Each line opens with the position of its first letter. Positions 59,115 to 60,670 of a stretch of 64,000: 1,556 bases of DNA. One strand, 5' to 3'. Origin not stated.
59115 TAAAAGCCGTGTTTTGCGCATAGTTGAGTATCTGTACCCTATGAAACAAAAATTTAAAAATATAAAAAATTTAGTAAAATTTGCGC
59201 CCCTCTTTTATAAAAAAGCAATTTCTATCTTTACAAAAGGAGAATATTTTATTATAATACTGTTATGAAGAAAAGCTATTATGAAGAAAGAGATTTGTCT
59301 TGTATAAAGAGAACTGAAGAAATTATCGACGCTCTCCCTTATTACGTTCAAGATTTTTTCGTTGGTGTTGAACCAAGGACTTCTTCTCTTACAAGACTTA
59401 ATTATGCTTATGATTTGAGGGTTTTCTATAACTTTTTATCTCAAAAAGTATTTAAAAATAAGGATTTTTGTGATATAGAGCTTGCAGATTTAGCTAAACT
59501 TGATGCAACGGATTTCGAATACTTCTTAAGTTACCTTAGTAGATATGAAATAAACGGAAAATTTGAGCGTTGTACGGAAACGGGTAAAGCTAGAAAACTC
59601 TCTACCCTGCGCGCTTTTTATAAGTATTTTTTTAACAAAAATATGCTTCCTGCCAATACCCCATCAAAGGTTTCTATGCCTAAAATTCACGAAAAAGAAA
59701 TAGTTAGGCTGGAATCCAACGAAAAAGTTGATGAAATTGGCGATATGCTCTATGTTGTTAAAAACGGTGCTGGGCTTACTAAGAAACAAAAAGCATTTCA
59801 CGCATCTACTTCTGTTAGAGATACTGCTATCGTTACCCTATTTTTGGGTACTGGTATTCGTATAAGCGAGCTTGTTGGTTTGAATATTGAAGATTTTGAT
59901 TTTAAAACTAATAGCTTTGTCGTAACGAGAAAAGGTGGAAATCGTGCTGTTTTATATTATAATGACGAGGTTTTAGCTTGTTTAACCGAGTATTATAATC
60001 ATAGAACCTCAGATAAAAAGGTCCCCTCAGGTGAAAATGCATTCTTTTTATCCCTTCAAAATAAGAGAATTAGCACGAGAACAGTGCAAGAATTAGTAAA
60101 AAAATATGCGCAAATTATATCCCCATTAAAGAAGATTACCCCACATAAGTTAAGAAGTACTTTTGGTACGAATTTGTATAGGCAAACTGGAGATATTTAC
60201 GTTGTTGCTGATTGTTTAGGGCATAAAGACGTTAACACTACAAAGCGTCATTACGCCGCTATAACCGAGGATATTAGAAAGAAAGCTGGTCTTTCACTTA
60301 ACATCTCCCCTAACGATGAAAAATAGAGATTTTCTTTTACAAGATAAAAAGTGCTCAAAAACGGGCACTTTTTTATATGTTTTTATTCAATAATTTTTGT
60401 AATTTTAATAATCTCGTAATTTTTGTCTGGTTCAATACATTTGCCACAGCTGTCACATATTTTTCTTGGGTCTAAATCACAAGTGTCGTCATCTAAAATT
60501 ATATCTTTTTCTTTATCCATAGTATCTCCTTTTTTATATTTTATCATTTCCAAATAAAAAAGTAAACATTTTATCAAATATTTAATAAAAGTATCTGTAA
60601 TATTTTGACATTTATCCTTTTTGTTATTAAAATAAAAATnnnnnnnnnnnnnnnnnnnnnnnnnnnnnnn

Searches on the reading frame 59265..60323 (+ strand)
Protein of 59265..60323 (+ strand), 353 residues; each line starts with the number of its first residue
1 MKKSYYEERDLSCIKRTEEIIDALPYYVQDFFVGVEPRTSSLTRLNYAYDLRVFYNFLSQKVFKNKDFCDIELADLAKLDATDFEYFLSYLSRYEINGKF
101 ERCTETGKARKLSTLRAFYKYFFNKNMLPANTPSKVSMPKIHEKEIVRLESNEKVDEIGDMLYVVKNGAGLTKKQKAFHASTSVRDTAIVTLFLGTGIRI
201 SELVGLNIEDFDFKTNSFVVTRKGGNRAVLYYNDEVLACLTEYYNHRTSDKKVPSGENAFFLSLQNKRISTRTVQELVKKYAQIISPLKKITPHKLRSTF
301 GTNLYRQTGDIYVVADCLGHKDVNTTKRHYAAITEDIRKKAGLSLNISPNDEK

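Call 55: search_protein_families(library=pfam, proteins=[window:59265-60323:+], max_evalue=0.0001)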
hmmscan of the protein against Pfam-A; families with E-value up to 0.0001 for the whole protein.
window:59265-60323:+ (353 aa): 2 families
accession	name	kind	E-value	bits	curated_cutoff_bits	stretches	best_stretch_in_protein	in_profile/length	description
PF00589.27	Phage_integrase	-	3.8e-31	108.6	27.1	1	180-334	18-169/172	Phage integrase family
PF02899.23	Phage_int_SAM_1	-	2.3e-06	28.2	22.3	0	37-122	12-79/83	Phage integrase, N-terminal SAM-like domain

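Call 57: search_protein_families(library=phrogs, proteins=[window:59265-60323:+], max_evalue=0.001)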
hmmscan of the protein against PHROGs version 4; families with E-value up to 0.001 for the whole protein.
window:59265-60323:+ (353 aa): 4 families
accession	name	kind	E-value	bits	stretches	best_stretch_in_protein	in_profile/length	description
phrog_1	-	integration and excision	5.5e-33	116.1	1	63-341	194-443/611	integrase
phrog_216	-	integration and excision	2.6e-31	109.9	1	173-343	70-234/301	integrase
phrog_7685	-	integration and excision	1.2e-09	39.1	1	258-341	151-231/240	integrase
phrog_7269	-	integration and excision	4.7e-05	24.2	1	266-338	5-74/89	integrase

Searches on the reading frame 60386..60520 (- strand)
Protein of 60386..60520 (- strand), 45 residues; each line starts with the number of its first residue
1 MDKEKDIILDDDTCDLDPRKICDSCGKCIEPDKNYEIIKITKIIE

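Call 39: search_protein_families(library=pfam, proteins=[window:60386-60520:-], max_evalue=0.001)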
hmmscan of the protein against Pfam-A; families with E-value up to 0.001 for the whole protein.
window:60386-60520:- (45 aa): 0 families

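Call 57: search_protein_families(library=phrogs, proteins=[window:60386-60520:-], max_evalue=0.001)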
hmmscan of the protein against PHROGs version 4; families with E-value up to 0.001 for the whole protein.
window:60386-60520:- (45 aa): 0 families
